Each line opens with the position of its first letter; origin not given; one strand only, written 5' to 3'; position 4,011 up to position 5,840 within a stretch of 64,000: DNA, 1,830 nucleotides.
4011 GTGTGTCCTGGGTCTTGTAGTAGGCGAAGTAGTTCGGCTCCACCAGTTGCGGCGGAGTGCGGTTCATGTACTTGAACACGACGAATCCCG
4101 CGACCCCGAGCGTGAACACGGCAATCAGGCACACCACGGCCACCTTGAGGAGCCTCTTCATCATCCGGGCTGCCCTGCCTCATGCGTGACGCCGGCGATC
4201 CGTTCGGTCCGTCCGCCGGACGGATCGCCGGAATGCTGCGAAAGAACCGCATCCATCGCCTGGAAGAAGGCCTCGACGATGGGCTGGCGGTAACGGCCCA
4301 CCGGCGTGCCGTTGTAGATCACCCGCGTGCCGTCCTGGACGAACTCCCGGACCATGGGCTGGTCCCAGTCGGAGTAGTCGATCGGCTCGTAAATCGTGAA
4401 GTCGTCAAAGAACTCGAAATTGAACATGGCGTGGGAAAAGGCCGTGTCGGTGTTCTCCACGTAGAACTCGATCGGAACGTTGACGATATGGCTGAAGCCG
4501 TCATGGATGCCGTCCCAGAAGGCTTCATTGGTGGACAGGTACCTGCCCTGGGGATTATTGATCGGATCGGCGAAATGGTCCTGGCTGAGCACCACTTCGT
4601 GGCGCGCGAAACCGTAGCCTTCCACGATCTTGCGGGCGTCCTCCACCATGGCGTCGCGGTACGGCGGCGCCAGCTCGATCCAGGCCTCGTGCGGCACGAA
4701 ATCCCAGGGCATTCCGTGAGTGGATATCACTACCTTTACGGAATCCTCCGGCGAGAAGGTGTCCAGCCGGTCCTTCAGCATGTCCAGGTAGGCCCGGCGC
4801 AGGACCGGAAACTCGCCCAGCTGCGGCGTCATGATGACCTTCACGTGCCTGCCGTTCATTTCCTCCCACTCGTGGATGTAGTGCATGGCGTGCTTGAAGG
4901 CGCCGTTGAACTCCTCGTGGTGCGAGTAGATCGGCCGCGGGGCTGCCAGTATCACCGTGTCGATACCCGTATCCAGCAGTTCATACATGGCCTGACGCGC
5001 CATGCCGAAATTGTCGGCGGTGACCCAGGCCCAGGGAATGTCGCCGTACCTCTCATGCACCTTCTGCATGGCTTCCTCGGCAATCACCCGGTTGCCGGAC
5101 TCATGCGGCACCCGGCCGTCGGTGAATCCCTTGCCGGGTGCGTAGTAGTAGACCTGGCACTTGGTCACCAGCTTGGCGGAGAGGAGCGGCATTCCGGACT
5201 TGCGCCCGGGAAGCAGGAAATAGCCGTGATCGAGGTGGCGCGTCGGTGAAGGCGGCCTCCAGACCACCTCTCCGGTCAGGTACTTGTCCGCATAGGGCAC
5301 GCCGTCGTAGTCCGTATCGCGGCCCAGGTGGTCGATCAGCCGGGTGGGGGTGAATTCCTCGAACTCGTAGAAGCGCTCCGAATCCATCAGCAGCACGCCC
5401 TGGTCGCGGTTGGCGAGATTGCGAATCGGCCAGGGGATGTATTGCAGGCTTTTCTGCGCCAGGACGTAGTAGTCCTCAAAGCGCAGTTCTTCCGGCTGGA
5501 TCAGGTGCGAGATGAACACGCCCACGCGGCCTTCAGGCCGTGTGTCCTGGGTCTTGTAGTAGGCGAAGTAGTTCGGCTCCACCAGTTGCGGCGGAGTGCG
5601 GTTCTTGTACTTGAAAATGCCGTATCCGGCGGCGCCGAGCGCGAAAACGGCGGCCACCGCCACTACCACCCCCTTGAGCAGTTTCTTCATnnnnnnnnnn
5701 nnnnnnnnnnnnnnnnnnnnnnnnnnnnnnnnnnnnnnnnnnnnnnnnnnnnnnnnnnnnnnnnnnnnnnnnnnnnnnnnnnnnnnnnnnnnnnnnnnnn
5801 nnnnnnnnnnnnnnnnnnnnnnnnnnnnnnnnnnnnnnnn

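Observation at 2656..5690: Atypical ~500-aa, membrane-anchored members of the ferrochelatase superfamily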

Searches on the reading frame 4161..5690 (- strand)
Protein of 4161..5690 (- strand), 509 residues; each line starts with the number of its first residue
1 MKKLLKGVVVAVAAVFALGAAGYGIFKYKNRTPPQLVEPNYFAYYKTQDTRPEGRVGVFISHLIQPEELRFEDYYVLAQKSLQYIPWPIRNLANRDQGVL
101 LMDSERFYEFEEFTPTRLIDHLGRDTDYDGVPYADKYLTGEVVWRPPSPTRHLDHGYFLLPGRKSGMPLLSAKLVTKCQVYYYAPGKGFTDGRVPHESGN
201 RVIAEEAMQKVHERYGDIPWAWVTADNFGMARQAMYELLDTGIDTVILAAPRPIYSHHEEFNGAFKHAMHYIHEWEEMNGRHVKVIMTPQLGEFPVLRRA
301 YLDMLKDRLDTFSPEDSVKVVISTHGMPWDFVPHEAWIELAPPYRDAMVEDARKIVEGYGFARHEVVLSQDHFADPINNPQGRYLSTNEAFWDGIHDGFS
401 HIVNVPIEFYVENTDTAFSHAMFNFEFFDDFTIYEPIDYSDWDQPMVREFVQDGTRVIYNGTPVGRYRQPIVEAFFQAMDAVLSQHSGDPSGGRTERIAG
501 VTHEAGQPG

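Call 3: search_protein_families(library=pfam, proteins=[window:4161-5690:-], max_evalue=1)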
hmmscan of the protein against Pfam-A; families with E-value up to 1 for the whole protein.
window:4161-5690:- (509 aa): 1 family
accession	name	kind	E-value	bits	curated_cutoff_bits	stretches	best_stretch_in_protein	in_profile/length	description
PF00762.24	Ferrochelatase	-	8.2e-08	32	27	1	199-422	70-279/317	Ferrochelatase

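Call 4: search_protein_families(library=ncbifam, proteins=[window:4161-5690:-], max_evalue=1)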
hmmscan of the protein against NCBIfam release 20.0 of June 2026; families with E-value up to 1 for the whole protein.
window:4161-5690:- (509 aa): 2 families
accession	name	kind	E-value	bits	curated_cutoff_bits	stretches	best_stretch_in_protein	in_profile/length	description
TIGR00109.1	hemH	equivalog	8.7e-05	22.1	124.6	1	231-422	106-283/322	ferrochelatase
TIGR02613.1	mob_myst_B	hypoth_equivalog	0.036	14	124.4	1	200-286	46-136/186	mobile mystery protein B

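Call 5: find_homologous_proteins(query=window:4161-5690:-, max_evalue=0.001)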
Query window:4161-5690:- (509 aa): 420 proteins with E <= 0.001 among 8000 candidates; the best 120 are listed.
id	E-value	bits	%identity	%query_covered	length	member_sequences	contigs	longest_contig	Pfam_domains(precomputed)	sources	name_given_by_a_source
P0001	0.0e+0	1140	94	97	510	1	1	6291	PF00762.25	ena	-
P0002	0.0e+0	1123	92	100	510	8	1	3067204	PF00762.25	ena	-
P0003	0.0e+0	1082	88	97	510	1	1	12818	PF00762.25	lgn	-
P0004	0.0e+0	1060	87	97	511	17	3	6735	-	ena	-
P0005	3.4e-294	994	80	100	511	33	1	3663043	-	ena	-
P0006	4.8e-281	951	76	96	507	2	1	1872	PF00762.25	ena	-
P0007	8.5e-280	947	78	97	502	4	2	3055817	PF00762.25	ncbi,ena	-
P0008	2.1e-275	932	75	97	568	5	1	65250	PF00762.25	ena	-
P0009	2.5e-275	932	75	99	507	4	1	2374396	PF00762.25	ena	-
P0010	3.0e-274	929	77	96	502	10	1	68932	-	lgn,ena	-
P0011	4.9e-274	928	75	98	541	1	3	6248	-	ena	-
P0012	1.7e-273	926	75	96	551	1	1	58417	PF00762.25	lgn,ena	-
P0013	8.5e-272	920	74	99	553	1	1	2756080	PF00762.25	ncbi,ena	-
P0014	4.1e-270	915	73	96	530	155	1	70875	PF00762.25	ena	-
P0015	9.2e-270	914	74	98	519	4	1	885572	PF00762.25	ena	-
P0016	3.7e-267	905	74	97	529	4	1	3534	PF00762.25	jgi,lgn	-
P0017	1.5e-264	896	74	96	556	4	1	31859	PF00762.25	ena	-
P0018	6.4e-262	888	73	95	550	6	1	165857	PF00762.25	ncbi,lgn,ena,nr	ncbi:MAG: hypothetical protein OXE48_05710 [Gammaproteobacteria bacterium]|nr:hypothetical protein [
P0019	1.4e-261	887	72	95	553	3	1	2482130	PF00762.25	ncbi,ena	-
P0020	2.2e-258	876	72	96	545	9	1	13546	PF00762.25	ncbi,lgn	-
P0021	1.5e-257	873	72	96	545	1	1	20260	PF00762.25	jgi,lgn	-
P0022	1.5e-257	873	72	96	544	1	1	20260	PF00762.25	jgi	-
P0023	1.8e-256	870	72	96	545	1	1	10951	PF00762.25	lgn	-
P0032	3.1e-209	714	61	98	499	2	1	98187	-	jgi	jgi:protoheme ferro-lyase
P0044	8.3e-205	699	59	97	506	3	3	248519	-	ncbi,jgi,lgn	jgi:hypothetical protein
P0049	8.3e-204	696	62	95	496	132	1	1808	PF00762.25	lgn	-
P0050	1.1e-203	696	61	95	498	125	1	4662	PF00762.25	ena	-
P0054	3.5e-203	694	60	96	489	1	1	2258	PF00762.25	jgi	jgi:protoheme ferro-lyase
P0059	3.2e-202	691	61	91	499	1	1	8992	PF00762.25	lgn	-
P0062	5.2e-202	690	58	96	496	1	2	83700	-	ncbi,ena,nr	ncbi:MAG: hypothetical protein QNJ73_03850 [Gammaproteobacteria bacterium]|nr:hypothetical protein [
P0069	5.4e-201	687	60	95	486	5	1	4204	PF00762.25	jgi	jgi:hypothetical protein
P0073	9.0e-201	686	58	95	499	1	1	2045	PF00762.25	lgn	-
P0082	2.0e-199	682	58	95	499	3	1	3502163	-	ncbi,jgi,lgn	jgi:protoheme ferro-lyase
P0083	2.2e-199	681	57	96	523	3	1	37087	PF00762.25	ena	-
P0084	2.7e-199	681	59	97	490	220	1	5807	PF00762.25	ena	-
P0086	3.5e-199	681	60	94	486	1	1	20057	PF00762.25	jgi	jgi:protoheme ferro-lyase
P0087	4.6e-199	680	59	95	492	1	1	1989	PF00762.25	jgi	jgi:protoheme ferro-lyase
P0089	8.0e-199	680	59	91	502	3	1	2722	PF00762.25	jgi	jgi:hypothetical protein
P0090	9.5e-199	679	61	91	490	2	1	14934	PF00762.25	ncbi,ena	-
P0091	9.9e-199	679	58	95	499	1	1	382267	PF00762.25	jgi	jgi:protoheme ferro-lyase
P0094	1.6e-198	679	60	92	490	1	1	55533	PF00762.25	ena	-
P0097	4.6e-198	677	60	96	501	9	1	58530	PF00762.25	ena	-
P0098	5.0e-198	677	61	91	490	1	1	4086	PF00762.25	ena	-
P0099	5.2e-198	677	60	92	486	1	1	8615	PF00762.25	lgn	-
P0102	9.7e-198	676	59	96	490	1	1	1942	PF00762.25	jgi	-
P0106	1.5e-197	675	60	91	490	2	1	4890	PF00762.25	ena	-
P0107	1.8e-197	675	60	92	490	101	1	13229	PF00762.25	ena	-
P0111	4.0e-197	674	59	96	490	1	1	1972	PF00762.25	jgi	jgi:protoheme ferro-lyase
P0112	4.8e-197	674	59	94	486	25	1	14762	PF00762.25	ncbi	-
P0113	5.8e-197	673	60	91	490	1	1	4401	PF00762.25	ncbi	-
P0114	5.8e-197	673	58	96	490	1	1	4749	PF00762.25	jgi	jgi:protoheme ferro-lyase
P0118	3.2e-196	671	58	96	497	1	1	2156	PF00762.25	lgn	-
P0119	3.2e-196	671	60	91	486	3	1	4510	PF00762.25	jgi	jgi:protoheme ferro-lyase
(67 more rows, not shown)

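Call 6: search_solved_structures(query=window:4161-5690:-, max_evalue=10, show_alignments=2)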
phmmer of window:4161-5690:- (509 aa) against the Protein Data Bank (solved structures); distinct sequences matched with E-value up to 10: 3.
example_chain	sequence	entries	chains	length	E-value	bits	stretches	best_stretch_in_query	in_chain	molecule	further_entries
3vpd_A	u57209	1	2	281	0.26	12.9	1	256-299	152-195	Ribosomal protein S6 modification protein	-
8sxj_D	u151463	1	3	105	0.57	11.8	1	395-442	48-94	CH235.12 Light Chain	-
5f96_L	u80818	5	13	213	1.9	10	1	395-442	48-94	LIGHT CHAIN OF ANTIBODY CH235.12 | CH235.12 Fab Light Chain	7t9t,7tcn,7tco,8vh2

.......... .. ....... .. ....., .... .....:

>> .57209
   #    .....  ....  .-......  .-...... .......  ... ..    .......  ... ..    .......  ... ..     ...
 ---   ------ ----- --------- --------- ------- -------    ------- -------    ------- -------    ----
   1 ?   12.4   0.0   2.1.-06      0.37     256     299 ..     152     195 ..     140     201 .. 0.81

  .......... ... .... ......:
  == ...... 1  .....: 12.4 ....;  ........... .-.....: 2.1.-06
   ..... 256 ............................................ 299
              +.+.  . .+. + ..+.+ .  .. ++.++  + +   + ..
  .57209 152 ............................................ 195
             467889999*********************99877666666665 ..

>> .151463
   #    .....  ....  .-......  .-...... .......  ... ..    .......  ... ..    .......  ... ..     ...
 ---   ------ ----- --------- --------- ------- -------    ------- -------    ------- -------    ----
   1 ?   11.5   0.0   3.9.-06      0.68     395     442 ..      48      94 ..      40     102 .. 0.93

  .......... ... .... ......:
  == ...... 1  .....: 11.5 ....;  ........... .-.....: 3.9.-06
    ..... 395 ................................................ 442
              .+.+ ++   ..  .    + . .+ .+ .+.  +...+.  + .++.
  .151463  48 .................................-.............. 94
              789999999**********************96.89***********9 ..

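Call 10: search_solved_structures(query=A1, max_evalue=10, show_alignments=3)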
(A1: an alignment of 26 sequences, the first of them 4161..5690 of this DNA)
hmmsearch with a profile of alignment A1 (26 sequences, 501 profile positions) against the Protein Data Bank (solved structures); distinct sequences matched with E-value up to 10: 0.

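Call 11: find_related_loci(query=A1, collection=genome_contigs, flank=10000)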
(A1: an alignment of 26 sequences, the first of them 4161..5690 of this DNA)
Query A1 (509 aa) in genome_contigs; peptide patterns used: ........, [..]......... (x = any residue, [..] = any of these).
95 stretches matched a pattern; 91 encode a relative of the query (tblastn E <= 1e-3); the best 80 are kept; 80 distinct loci.
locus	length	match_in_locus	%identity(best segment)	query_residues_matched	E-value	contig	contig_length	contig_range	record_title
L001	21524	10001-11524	82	1-509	0e+0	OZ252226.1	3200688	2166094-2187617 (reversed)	MAG: Candidatus Foliamicus sp. isolate d29f3963-6957-41e9-9ff2-16a1be17ee2c genome assembly, chromosome: 1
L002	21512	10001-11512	72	1-509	0e+0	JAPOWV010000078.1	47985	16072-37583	MAG: Gammaproteobacteria bacterium isolate COS2_bin_9 NODE_335_length_47985_cov_12.0779, whole genome shotgun sequence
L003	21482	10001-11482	74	1-494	0e+0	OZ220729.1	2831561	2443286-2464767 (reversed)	MAG: Gammaproteobacteria bacterium isolate 3a360650-b487-4473-8a34-f610b0208760 genome assembly, chromosome: 1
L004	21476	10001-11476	74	1-492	0e+0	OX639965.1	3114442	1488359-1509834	MAG: uncultured Gammaproteobacteria bacterium isolate 3ffbc19d-36f3-4bc2-89c8-cf5f95be8bae genome assembly, chromosome:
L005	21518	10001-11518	75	1-506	0e+0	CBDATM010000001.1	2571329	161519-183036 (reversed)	MAG: Gammaproteobacteria bacterium isolate 54733f49-05bb-4832-90cb-a41e28f9d041 genome assembly, contig: contig_1, whole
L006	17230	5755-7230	74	1-492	0e+0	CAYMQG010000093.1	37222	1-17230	MAG TPA_asm: uncultured Gammaproteobacteria bacterium isolate SRP338948_co1_10 genome assembly, contig: k141_390731, who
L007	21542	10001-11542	71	1-506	0e+0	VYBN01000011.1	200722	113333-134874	MAG: Gammaproteobacteria bacterium isolate SB0673_bin_2 NODE_9_length_200722_cov_69.106744, whole genome shotgun sequenc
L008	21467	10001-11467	74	1-489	0e+0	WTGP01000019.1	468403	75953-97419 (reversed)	MAG: Gammaproteobacteria bacterium isolate CO36388bin_2 NODE_3_length_468403_cov_65.676350, whole genome shotgun sequenc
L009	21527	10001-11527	72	1-509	0e+0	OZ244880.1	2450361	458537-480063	MAG: Candidatus Foliamicus sp. isolate 8c9a6700-f045-4f67-973d-99a5b8b15ec5 genome assembly, chromosome: 1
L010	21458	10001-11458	73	1-486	0e+0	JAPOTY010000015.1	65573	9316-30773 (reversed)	MAG: Gammaproteobacteria bacterium isolate CAR4_bin_12 NODE_78_length_65573_cov_13.8186, whole genome shotgun sequence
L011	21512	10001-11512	74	1-502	0e+0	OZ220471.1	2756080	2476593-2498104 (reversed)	MAG: Gammaproteobacteria bacterium isolate 961c4e6d-ccbe-457b-895d-349417bac2fb genome assembly, chromosome: 1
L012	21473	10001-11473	71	1-491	0e+0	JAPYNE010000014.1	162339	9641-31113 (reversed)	MAG: Gammaproteobacteria bacterium isolate r_cahl1 Seq14, whole genome shotgun sequence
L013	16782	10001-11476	74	1-492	0e+0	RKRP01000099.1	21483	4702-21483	MAG: Gammaproteobacteria bacterium isolate PNGco_C_bin10 scaffold_271, whole genome shotgun sequence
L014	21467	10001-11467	74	1-489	0e+0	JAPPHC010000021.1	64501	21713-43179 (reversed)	MAG: Gammaproteobacteria bacterium isolate RHO1_bin_71 NODE_1009_length_64501_cov_269.161050, whole genome shotgun seque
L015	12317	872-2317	62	1-486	0e+0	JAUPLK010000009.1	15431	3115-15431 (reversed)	MAG: Pseudomonadota bacterium isolate erpe_2018_pw_18hr_WHONDRS-PP48-000091_A_bin.35 scaffold_238, whole genome shotgun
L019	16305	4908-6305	61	21-486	0e+0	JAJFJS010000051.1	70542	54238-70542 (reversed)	MAG: Gammaproteobacteria bacterium isolate OFTM71 OFTM71_50, whole genome shotgun sequence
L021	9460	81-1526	63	1-485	0e+0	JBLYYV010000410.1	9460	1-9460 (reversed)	MAG: Gammaproteobacteria bacterium isolate EBRS4.bin7 k97_966703, whole genome shotgun sequence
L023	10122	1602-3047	62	1-483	0e+0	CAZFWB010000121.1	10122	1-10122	MAG TPA_asm: uncultured Chromatiaceae bacterium isolate binchicken_co350_183 genome assembly, contig: NODE_7248_length_1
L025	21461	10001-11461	60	1-487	0e+0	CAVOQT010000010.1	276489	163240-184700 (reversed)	MAG: uncultured Gammaproteobacteria bacterium isolate MFD09964.bin.1.363 genome assembly, contig: contig_52447, whole ge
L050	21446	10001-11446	56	1-486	0e+0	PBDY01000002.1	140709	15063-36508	MAG: Gammaproteobacteria bacterium isolate SP335 32661, whole genome shotgun sequence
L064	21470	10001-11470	53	1-495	0e+0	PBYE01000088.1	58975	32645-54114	MAG: Chromatiales bacterium isolate NP37 MHASMcontig_1061949, whole genome shotgun sequence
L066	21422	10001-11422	55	9-485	1e-179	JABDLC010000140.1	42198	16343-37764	MAG: Gammaproteobacteria bacterium isolate SS_bin_65 k127_1340701, whole genome shotgun sequence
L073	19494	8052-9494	55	1-485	0e+0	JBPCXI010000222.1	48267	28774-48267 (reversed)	MAG: Gammaproteobacteria bacterium isolate MAG_seacave_116 S1Ck127_12063815, whole genome shotgun sequence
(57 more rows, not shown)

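Call 16: predict_structure(alignment_id=A1)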
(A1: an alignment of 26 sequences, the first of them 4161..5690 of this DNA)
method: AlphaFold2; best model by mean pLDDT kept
length: 509 residues; sequences in the alignment: 26
mean_pLDDT: 87.4   pTM: 0.85
mean pLDDT of the five models: 87.4, 86.8, 86.7, 84.7, 80.9
residues with pLDDT >= 90: 291; 70-90: 170; 50-70: 31; < 50: 17
segments of 3 or more residues with pLDDT < 50: 494-509
pLDDT, mean of each block of 10 residues (from residue 1): 89 93 85 76 93 97 87 82 76 88 90 94 94 97 88 83 88 91 91 91 97 97 81 96 96 80 87 97 96 93 98 98 71 74 92 97 95 65 82 96 92 83 77 86 91 95 95 98 94 51 34
secondary structure, 60 per line:
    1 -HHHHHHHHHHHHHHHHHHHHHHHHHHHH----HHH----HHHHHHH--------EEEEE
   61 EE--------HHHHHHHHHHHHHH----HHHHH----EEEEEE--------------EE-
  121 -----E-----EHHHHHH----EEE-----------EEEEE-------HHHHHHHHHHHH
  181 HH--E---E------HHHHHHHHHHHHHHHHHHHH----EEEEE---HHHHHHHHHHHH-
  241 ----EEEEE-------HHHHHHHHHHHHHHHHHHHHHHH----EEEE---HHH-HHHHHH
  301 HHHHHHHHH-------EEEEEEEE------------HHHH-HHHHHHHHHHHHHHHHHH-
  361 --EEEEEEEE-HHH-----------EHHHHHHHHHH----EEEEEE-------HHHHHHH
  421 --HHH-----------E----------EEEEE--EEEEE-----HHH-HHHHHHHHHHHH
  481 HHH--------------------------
elements in order: H2-29 H41-47 E56-62 H71-84 H89-93 E98-103 H133-138 E143-145 E157-161 H169-182 H196-215 E220-224 H228-239 E245-249 H257-279 E284-287 H295-309 E317-324 H337-340 H342-359 E363-370 H387-396 E401-406 H414-420 E448-452 E455-459 H469-483

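Call 20: fold_search(model_id=the predicted structure, library=pdb)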
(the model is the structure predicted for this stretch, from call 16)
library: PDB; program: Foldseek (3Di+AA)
matches with E <= 10: 1076; with E <= 0.001: 71
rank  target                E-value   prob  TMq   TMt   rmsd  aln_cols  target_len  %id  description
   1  2po5_A                1.5e-10  1.00  0.50  0.68   6.4       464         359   13  Crystal structure of human ferrochelatase mutant with His 263 replaced by Cys (released 2007-10-02)
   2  1hrk_A                3.3e-10  1.00  0.48  0.66   7.7       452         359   13  CRYSTAL STRUCTURE OF HUMAN FERROCHELATASE (released 2001-06-22)
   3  4f4d_A                8.4e-10  1.00  0.49  0.66   7.0       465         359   13  F337R variant of human ferrochelatase (released 2012-09-12)
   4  3aqi_A                9.5e-10  1.00  0.48  0.65   7.7       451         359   14  H240A variant of human ferrochelatase (released 2012-01-25)
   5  2q3j                  1.2e-09  1.00  0.42  0.65   8.8       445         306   12  Crystal structure of the His183Ala variant of Bacillus subtilis ferrochelatase in complex with N-Methyl Mesoporphyrin (released 2008-04-22)
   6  2pnj_B                1.6e-09  1.00  0.50  0.69   6.4       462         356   12  Crystal structure of human ferrochelatase mutant with Phe 337 replaced by Ala (released 2007-10-02)
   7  2po7_A                1.7e-09  1.00  0.50  0.68   5.3       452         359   13  Crystal structure of human ferrochelatase mutant with His 341 replaced by Cys (released 2007-10-02)
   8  9kth                  2.2e-09  1.00  0.42  0.65   8.8       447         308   12  Zn(II)-bound CpfC (HemH) Y13C variant modified with bromobimane (released 2025-12-10)
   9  2qd3_A                3.3e-09  1.00  0.48  0.66   7.7       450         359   13  Wild type human ferrochelatase crystallized with ammonium sulfate (released 2007-10-30)
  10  4klc_A                3.3e-09  1.00  0.47  0.64   6.7       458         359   12  E343D/F110A Double mutant of human ferrochelatase (released 2014-06-18)
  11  1ak1                  3.3e-09  1.00  0.41  0.63   8.4       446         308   12  FERROCHELATASE FROM BACILLUS SUBTILIS (released 1997-12-03)
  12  1doz                  3.3e-09  1.00  0.41  0.62   7.9       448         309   11  CRYSTAL STRUCTURE OF FERROCHELATASE (released 2000-01-12)
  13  9kta                  3.5e-09  1.00  0.42  0.64   8.1       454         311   12  Bacillus subtilis CpfC (HemH) Y13C variant (released 2025-12-10)
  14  1c1h                  6.0e-09  1.00  0.41  0.64   8.7       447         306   12  CRYSTAL STRUCTURE OF BACILLUS SUBTILIS FERROCHELATASE IN COMPLEX WITH N-METHYL MESOPORPHYRIN (released 2000-03-17)
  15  2pnj_A                6.3e-09  1.00  0.49  0.67   5.3       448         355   13  Crystal structure of human ferrochelatase mutant with Phe 337 replaced by Ala (released 2007-10-02)
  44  9b86                  1.5e-05  1.00  0.31  0.53   6.6       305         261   14  FetB apo from Porphyromonas gingivalis without heme group (released 2025-04-09)
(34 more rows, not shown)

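Call 21: search_protein_representatives(alignment_id=A1)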
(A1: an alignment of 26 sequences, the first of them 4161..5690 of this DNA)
Query: 26 sequences, 501 profile positions. Proteins with E-value up to 0.001 (for the whole library): 154; up to 1e-10: 102; up to 1e-30: 46. The best 150 are listed.
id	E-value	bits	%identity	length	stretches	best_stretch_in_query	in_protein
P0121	9.5e-240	812.7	-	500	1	1-489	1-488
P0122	1.7e-166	571.1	-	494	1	1-492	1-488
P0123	4.1e-158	543.4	-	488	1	4-489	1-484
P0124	3.7e-155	533.7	-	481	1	32-485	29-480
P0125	2.4e-127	441.9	-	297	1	205-496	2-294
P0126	9.8e-116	403.6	-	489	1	10-486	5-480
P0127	1.6e-103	363.3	-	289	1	205-489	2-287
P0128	4.2e-94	332.3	-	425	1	38-422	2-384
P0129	6.3e-92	325.1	-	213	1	1-206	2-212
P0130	2.3e-89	316.7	-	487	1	43-472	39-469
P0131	2.5e-83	296.7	-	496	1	44-462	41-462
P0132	1.0e-80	288.1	-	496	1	50-465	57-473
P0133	2.2e-76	273.8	-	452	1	41-484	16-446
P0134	1.1e-73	264.9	-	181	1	1-174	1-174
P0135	2.1e-73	264.0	-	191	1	304-487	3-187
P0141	3.5e-59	217.1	-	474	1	39-489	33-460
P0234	2.9e-08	49.1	-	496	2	206-418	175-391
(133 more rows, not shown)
